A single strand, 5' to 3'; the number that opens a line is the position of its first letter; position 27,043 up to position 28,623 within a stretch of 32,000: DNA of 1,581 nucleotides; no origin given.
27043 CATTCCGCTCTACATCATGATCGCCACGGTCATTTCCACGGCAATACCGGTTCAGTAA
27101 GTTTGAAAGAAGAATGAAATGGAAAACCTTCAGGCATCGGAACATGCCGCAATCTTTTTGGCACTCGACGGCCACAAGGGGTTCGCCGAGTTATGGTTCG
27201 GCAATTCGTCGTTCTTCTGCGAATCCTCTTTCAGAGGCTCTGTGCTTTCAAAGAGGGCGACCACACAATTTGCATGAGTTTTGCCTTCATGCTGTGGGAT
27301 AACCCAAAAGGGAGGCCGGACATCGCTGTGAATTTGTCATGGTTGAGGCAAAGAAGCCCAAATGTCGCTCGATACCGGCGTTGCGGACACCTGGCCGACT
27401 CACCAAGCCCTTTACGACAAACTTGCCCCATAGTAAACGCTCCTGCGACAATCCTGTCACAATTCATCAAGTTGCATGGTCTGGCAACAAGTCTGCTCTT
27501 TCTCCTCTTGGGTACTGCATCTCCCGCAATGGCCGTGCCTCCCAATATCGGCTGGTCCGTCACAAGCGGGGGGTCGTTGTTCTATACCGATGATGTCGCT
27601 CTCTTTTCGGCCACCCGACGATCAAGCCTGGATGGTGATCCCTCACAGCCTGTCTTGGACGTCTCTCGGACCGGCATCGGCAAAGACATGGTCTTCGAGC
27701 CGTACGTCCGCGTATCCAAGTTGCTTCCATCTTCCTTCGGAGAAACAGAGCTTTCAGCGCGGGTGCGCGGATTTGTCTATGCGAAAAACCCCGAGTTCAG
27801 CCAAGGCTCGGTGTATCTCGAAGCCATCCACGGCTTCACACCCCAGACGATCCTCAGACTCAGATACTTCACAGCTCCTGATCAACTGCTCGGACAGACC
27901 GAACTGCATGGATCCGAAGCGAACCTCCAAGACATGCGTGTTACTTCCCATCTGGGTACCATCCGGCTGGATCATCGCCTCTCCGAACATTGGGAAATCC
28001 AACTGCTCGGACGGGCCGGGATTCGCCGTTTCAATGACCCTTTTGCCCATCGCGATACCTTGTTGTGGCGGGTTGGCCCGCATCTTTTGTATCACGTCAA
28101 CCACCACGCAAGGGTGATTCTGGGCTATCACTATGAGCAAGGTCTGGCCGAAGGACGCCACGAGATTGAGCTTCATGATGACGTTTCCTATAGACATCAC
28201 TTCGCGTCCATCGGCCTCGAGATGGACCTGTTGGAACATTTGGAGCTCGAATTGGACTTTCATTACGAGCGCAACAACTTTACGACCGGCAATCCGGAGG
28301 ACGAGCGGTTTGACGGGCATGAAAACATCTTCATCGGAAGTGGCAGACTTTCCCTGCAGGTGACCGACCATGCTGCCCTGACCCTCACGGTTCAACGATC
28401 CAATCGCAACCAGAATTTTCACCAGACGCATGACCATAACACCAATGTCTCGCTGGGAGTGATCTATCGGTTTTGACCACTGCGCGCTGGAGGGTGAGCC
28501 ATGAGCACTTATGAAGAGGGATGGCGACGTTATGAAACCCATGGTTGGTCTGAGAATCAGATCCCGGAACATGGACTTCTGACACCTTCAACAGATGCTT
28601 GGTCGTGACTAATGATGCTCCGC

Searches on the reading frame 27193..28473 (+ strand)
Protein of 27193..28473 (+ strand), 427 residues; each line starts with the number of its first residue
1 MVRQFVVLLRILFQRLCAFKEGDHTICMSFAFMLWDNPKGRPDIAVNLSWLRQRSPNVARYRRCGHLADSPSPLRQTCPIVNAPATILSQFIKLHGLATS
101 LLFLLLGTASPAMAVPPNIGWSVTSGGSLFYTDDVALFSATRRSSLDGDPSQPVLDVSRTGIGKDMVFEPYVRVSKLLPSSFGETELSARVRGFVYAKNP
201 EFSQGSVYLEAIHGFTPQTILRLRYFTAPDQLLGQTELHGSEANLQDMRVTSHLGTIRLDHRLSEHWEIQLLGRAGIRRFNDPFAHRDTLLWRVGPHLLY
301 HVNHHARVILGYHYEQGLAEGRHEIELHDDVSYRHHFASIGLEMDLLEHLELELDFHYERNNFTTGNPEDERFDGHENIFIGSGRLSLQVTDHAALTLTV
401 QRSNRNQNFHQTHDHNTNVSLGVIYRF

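Call 3: search_protein_families(library=pfam, proteins=[window:27193-28473:+], max_evalue=0.01)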
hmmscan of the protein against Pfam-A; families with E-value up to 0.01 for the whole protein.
window:27193-28473:+ (427 aa): 1 family
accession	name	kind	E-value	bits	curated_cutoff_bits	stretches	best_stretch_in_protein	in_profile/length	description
PF13505.12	OMP_b-brl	-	0.00051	20.7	28.7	1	292-427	44-175/175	Outer membrane protein beta-barrel domain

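Call 4: search_protein_families(library=ncbifam, proteins=[window:27193-28473:+], max_evalue=0.01)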
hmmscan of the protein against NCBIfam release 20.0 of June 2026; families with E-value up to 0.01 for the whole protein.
window:27193-28473:+ (427 aa): 1 family
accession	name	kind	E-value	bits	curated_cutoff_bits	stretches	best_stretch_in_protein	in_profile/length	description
TIGR03016.1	pepcterm_hypo_1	hypoth_equivalog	0.003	16.6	90.85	1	270-427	325-477/477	TIGR03016 family PEP-CTERM system-associated outer membrane protein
